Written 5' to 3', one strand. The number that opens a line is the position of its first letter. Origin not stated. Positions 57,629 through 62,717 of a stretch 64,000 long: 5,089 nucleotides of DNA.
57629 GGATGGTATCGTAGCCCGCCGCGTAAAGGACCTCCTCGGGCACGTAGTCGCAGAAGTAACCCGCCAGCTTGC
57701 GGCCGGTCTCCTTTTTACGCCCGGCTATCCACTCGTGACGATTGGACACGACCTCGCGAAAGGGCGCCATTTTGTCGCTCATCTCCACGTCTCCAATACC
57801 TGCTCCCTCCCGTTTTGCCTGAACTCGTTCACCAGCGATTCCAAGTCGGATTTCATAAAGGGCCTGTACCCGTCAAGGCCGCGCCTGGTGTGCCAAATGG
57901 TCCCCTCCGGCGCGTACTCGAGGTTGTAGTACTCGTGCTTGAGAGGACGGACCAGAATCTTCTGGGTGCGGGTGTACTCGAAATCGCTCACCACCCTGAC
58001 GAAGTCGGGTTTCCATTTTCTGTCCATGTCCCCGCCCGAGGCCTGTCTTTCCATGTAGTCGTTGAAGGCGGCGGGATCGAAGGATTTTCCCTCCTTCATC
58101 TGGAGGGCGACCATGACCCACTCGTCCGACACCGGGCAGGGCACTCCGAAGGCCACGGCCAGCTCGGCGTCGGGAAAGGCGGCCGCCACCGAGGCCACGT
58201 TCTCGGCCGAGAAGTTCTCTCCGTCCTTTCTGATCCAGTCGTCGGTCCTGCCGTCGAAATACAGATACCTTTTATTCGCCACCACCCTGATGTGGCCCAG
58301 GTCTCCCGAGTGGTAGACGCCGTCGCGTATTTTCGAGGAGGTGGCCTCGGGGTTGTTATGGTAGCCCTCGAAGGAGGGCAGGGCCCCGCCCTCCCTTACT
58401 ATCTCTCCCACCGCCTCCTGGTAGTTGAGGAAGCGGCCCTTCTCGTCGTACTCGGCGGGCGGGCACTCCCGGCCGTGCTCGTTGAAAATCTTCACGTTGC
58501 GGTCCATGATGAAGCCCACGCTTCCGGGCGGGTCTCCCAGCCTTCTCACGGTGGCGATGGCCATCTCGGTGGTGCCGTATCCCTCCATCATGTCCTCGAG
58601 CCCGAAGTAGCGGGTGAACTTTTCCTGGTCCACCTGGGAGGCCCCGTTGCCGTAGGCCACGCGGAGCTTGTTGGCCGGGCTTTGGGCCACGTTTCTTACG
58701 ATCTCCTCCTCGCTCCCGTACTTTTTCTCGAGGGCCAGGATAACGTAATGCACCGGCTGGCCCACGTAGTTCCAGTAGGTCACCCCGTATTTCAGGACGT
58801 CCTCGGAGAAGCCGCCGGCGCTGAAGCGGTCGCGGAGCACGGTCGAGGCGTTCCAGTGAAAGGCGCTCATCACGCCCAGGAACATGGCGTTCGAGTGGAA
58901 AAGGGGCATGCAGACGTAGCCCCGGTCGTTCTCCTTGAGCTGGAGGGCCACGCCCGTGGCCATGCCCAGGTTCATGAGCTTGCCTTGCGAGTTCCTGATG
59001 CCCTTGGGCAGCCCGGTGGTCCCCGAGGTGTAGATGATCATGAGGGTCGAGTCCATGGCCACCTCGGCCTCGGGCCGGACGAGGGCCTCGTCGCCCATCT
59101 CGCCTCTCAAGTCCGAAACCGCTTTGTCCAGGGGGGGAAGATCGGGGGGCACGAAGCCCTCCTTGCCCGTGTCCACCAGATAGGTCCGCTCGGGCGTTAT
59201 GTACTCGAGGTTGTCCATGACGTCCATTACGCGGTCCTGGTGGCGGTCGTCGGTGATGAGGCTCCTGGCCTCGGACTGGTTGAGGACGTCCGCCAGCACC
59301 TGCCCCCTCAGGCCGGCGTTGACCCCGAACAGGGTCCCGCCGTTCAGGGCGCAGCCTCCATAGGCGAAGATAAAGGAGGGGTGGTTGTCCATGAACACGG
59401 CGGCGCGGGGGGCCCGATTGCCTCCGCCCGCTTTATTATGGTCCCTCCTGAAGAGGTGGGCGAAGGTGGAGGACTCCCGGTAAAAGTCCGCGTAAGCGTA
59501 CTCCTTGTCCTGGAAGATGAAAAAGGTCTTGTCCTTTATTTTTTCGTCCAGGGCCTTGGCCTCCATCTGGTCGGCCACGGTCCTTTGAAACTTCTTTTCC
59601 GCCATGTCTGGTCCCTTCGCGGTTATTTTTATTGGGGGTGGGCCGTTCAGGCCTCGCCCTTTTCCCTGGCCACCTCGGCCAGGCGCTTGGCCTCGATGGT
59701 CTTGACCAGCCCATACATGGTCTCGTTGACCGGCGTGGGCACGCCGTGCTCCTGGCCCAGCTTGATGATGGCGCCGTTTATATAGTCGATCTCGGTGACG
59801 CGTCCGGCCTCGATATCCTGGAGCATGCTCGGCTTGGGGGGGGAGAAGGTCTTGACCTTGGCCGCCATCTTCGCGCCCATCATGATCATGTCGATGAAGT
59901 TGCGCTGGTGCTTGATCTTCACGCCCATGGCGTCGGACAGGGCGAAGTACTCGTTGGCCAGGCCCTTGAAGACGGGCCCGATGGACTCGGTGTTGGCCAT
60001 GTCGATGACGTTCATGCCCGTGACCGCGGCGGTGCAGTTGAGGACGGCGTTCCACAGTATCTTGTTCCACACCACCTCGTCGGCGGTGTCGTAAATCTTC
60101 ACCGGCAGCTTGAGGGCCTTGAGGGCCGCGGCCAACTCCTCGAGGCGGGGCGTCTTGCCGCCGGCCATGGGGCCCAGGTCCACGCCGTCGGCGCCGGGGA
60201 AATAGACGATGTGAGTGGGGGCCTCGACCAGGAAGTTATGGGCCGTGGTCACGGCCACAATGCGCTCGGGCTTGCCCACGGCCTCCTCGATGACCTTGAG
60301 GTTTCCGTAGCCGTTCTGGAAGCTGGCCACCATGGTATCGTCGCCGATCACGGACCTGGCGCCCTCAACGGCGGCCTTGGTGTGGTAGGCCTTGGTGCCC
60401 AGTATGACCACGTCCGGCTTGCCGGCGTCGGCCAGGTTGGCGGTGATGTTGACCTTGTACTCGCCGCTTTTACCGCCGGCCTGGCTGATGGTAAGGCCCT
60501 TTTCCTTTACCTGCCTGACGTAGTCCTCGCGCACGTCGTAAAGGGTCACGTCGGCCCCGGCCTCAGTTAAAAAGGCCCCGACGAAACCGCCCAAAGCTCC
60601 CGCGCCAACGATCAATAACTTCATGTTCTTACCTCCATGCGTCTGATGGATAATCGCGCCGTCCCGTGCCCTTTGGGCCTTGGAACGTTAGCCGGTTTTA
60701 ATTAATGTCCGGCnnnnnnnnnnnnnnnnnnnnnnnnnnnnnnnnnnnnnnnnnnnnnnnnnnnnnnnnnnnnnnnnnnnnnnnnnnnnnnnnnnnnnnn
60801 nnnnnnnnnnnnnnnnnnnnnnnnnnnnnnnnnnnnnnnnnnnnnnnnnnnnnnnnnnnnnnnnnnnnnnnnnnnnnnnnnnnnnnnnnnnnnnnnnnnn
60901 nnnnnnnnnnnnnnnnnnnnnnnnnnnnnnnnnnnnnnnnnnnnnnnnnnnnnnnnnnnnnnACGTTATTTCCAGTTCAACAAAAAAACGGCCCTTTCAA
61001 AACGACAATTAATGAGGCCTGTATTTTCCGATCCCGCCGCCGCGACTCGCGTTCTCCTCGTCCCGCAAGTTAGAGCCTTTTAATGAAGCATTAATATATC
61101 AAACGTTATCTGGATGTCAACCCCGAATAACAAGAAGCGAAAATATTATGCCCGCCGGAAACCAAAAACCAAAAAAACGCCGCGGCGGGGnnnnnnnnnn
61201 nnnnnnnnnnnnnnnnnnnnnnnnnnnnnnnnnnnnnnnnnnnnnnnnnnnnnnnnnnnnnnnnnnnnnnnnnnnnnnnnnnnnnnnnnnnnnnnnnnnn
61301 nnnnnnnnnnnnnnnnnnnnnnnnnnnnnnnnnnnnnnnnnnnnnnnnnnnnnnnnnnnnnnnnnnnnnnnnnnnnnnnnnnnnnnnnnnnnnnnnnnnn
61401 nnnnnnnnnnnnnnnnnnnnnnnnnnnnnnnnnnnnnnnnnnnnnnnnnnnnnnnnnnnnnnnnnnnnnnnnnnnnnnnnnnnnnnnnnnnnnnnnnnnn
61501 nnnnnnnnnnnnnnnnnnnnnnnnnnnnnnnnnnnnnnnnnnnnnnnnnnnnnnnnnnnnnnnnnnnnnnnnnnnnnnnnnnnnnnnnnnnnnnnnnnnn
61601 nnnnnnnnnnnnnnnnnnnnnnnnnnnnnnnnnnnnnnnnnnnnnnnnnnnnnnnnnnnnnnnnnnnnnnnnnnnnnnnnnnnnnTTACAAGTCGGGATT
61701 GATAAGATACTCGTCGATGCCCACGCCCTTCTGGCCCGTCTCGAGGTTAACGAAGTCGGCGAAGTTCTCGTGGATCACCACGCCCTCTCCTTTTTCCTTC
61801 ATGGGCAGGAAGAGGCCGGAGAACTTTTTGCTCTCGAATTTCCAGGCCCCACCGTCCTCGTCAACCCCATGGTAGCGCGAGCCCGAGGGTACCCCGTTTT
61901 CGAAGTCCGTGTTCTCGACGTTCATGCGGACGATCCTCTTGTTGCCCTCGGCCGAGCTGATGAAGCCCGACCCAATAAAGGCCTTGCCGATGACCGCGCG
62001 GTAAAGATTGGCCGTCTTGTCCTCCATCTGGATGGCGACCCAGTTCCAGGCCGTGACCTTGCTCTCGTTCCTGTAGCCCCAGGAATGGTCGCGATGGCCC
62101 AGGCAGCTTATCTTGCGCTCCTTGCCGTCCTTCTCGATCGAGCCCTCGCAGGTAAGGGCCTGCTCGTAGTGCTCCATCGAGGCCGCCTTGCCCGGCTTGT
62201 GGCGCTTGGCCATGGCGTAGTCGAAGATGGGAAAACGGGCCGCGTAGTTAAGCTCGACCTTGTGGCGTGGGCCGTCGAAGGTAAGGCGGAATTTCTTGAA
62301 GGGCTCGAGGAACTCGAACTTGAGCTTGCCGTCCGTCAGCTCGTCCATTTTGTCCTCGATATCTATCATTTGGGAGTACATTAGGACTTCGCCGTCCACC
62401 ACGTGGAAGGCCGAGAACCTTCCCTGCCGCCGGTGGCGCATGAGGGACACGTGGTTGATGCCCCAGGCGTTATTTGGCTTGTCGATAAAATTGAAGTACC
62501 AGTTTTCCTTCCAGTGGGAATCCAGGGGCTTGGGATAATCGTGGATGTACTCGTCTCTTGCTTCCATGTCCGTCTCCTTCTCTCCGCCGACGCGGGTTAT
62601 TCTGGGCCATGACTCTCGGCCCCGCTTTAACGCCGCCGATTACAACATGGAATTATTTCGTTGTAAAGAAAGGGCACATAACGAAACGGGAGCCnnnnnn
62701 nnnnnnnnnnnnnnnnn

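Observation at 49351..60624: Ten-gene coupled operon resembling a self-contained 2-oxoacid to 2-hydroxyacyl-CoA to enoyl-CoA module, built with ligases instead of a CoA-transferase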

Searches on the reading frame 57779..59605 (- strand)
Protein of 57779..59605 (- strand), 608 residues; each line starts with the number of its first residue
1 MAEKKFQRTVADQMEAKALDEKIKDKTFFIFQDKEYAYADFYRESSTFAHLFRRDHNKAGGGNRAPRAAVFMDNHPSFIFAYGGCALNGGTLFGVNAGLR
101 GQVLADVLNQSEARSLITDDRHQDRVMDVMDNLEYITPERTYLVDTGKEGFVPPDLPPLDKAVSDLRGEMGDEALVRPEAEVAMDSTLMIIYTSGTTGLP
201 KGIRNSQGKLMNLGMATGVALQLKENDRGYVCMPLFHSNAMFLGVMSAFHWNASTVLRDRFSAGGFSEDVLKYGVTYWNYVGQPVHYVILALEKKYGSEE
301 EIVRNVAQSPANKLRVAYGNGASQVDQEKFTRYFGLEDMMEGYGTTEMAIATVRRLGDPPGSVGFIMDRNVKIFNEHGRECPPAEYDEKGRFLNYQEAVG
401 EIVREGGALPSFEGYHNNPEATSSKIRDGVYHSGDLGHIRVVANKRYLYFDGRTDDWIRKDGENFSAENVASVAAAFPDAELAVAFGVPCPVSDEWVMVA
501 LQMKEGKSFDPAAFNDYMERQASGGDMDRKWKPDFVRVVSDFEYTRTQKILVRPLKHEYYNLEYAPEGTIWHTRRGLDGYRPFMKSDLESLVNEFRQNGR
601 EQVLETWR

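Call 5: search_protein_families(library=pfam, proteins=[window:57779-59605:-], max_evalue=0.001)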
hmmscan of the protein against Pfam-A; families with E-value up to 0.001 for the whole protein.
window:57779-59605:- (608 aa): 1 family
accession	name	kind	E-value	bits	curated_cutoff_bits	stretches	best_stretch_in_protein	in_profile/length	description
PF00501.34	AMP-binding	-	2e-46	159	29.9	1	23-385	8-368/384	AMP-binding enzyme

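Call 6: search_protein_families(library=ncbifam, proteins=[window:57779-59605:-], max_evalue=0.001)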
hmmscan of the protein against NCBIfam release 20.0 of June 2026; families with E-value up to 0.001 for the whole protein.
window:57779-59605:- (608 aa): 89 families (the best 25 are shown)
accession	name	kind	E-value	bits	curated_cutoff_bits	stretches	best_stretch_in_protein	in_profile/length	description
NF052587.1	SterCoASynCasI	equivalog_domain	1.2e-97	327.6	900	1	25-604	17-550/550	steroid-22-oyl-CoA synthetase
NF009927.1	PRK13388.1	exception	5.1e-84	282.6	800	1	21-573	10-513/523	fatty-acid--CoA ligase FadD1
NF005897.1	PRK07867.1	exception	2.1e-75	254.4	850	1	182-557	141-483/496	long-chain-fatty-acid--CoA ligase FadD17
NF006134.1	PRK08279.1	equivalog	3.6e-72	243.8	625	1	4-590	40-597/605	long-chain-acyl-CoA synthetase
NF004808.0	PRK06155.1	equivalog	9.3e-63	212.3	722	1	8-552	21-515/542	ATP-dependent acyl-CoA ligase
NF004837.0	PRK06187.1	subfamily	4.7e-54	183.5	476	1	7-561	7-524/531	long-chain-fatty-acid--CoA ligase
NF006182.0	PRK08316.1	subfamily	2.6e-37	128.5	663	1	7-561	10-519/523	fatty acyl-CoA synthetase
NF005947.1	PRK08008.1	equivalog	3.9e-37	128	651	1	20-552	17-514/518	crotonobetaine/carnitine-CoA ligase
NF038342.1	FACL_FadD6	exception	7e-35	120.4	975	1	181-585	184-572/584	long-chain-acyl-CoA synthetase FadD6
NF009233.0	PRK12583.1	subfamily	7.1e-31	107.2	832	2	8-256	18-272/558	fatty acid CoA ligase family protein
NF002966.0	PRK03640.1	equivalog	1.1e-26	93.5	556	2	174-294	130-249/483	o-succinylbenzoate--CoA ligase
TIGR03098.1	ligase_PEP_1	hypoth_equivalog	2.6e-26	92.2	592.35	1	21-517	11-481/517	acyl-CoA ligase (AMP-forming), exosortase A system-associated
NF004511.1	PRK05852.1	equivalog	8.8e-26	90.6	650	1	180-518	150-468/505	FadD7 family fatty acid--CoA ligase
NF004822.0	PRK06178.1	equivalog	2.3e-25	89.2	782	2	22-278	49-307/571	acyl-CoA synthetase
NF052269.1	Staph_lig_FadD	equivalog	2.4e-25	88.8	650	1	179-530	144-469/499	long-chain-fatty-acid--CoA ligase FadD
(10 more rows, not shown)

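Call 45: search_solved_structures(query=window:57779-59605:-, max_evalue=1e-20)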
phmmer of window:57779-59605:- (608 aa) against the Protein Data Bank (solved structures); distinct sequences matched with E-value up to 1e-20: 4.
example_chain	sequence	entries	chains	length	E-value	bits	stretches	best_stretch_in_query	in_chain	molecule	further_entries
9vzp_A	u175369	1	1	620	1.4e-33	119.5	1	23-558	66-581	Long-chain fatty acid transport protein 2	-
20zn_A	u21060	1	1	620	3.8e-33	118.2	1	23-517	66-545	Long-chain fatty acid transport protein 2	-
6qjz_A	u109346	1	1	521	2e-24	89.3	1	187-525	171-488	oxalyl CoA-synthetase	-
5ie0_A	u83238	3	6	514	9.8e-24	87.1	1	184-509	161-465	Oxalate--CoA ligase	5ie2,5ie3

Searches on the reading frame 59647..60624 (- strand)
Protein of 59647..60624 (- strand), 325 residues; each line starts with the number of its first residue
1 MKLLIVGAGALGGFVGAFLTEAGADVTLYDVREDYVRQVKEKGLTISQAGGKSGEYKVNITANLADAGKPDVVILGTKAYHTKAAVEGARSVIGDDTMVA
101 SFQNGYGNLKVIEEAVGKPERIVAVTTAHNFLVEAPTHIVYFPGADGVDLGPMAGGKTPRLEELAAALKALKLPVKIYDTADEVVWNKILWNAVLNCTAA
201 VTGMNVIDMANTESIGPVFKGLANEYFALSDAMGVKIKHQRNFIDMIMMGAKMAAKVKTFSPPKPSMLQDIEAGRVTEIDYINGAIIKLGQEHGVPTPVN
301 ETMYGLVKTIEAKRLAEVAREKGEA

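Call 5: search_protein_families(library=pfam, proteins=[window:59647-60624:-], max_evalue=0.001)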
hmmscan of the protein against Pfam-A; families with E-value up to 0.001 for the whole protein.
window:59647-60624:- (325 aa): 4 families
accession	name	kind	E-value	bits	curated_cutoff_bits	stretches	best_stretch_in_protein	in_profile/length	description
PF02558.23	ApbA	-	7.1e-33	113.8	22.2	1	4-153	2-148/150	Ketopantoate reductase PanE/ApbA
PF08546.17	ApbA_C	-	1.8e-32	112.8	22.7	1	184-311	5-125/125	Ketopantoate reductase PanE/ApbA C terminal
PF03721.20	UDPG_MGDP_dh_N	-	0.00038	20.5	27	0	1-50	1-50/187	UDP-glucose/GDP-mannose dehydrogenase family, NAD binding domain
PF01210.29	NAD_Gly3P_dh_N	-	0.00047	20.6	23.1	0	4-108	3-108/158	NAD-dependent glycerol-3-phosphate dehydrogenase N-terminus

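Call 6: search_protein_families(library=ncbifam, proteins=[window:59647-60624:-], max_evalue=0.001)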
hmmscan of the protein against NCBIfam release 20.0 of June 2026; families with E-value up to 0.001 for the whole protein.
window:59647-60624:- (325 aa): 22 families
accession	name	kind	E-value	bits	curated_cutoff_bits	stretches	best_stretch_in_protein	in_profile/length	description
TIGR00745.1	apbA_panE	subfamily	3.8e-68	230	141.35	1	3-314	2-305/305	2-dehydropantoate 2-reductase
NF005091.0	PRK06522.2-2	equivalog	1e-49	169.4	252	1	1-313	2-299/302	2-dehydropantoate 2-reductase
NF005088.0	PRK06522.1-2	subfamily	9.5e-48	162.9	371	1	1-314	1-305/308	2-dehydropantoate 2-reductase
NF005092.1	PRK06522.2-3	equivalog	8.7e-45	153.1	500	1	1-311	1-295/296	2-dehydropantoate 2-reductase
NF005089.0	PRK06522.1-4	subfamily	1.5e-38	133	223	2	119-314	136-321/326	2-dehydropantoate 2-reductase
NF006083.0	PRK08229.1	equivalog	1.4e-37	129.5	371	2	2-204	4-200/341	2-dehydropantoate 2-reductase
NF005094.0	PRK06522.2-5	equivalog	4.3e-35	121.5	382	1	1-314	1-305/307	2-dehydropantoate 2-reductase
NF009543.0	PRK12921.1-5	equivalog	1.8e-32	112.8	339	1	1-312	1-304/305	oxidoreductase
NF004887.0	PRK06249.1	equivalog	2.2e-30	106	360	1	2-313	7-313/316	putative 2-dehydropantoate 2-reductase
NF005093.0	PRK06522.2-4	equivalog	8.6e-27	94.3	308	1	1-313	4-299/304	2-dehydropantoate 2-reductase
NF005087.0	PRK06522.1-1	equivalog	1.1e-25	90.4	351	1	1-313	1-291/296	2-dehydropantoate 2-reductase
NF004311.0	PRK05708.1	equivalog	7.9e-22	77.5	378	1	3-307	5-294/305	putative 2-dehydropantoate 2-reductase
NF005090.0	PRK06522.2-1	equivalog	9.3e-16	57.9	496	1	1-313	3-295/296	2-dehydropantoate 2-reductase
NF009542.0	PRK12921.1-4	equivalog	1.2e-14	54.4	288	2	163-311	143-283/286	oxidoreductase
NF009541.0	PRK12921.1-1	equivalog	1.8e-14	53.7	338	1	3-306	8-288/297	oxidoreductase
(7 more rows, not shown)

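Call 47: search_solved_structures(query=window:59647-60624:-, max_evalue=1e-10)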
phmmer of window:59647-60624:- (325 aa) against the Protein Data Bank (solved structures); distinct sequences matched with E-value up to 1e-10: 14.
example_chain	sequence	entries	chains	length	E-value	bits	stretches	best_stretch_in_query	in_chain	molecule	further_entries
8wl1_A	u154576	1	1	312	1.2e-32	116.5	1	1-311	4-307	2-dehydropantoate 2-reductase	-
8wl4_A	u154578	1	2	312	1.2e-32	116.4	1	1-311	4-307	2-dehydropantoate 2-reductase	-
8wl3_A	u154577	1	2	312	3.1e-32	115.1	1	1-311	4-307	2-dehydropantoate 2-reductase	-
3wfi_A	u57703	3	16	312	6.5e-29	104.2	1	1-308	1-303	2-dehydropantoate 2-reductase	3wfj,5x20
5hws_A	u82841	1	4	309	1.3e-27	99.9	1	1-311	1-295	2-dehydropantoate 2-reductase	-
5ayv_A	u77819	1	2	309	3.1e-27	98.7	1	1-311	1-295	2-dehydropantoate 2-reductase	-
3hwr_A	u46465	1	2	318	6.3e-27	97.7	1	1-314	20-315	2-dehydropantoate 2-reductase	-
3ghy_A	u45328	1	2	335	1e-20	77.3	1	2-309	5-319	Ketopantoate reductase protein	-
3i83_A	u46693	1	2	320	8.1e-20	74.3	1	2-313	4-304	2-dehydropantoate 2-reductase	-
2ew2_A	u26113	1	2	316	1.3e-19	73.7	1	1-305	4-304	2-dehydropantoate 2-reductase, putative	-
3hn2_A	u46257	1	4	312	3.2e-19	72.4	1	2-306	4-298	2-dehydropantoate 2-reductase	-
1yjq_A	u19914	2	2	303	1.3e-11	47.4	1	1-312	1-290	2-dehydropantoate 2-reductase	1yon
2ofp_A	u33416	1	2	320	1.6e-11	47.1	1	1-312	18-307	Ketopantoate reductase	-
1ks9_A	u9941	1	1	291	1.9e-11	46.9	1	1-311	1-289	2-DEHYDROPANTOATE 2-REDUCTASE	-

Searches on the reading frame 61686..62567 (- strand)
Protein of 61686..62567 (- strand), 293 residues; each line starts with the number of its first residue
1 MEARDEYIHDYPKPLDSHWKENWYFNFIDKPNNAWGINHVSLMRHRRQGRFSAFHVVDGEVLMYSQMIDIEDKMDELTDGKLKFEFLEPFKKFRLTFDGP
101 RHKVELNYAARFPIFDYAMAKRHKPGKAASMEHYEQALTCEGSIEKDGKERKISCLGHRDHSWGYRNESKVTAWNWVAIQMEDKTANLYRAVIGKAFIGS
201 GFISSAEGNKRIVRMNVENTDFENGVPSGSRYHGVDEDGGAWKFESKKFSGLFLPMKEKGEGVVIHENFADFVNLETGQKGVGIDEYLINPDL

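Call 15: search_protein_families(library=pfam, proteins=[window:61686-62567:-], max_evalue=0.01)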
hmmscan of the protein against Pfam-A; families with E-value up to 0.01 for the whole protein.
window:61686-62567:- (293 aa): 2 families
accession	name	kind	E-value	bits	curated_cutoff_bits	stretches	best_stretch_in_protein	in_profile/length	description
PF23213.1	DUF7065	-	7.4e-09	36.4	27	1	15-166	25-183/183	Domain of unknown function (DUF7065)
PF23212.2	DUF7064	-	2.7e-05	24.9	24.7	1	173-290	6-125/126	Domain of unknown function (DUF7064)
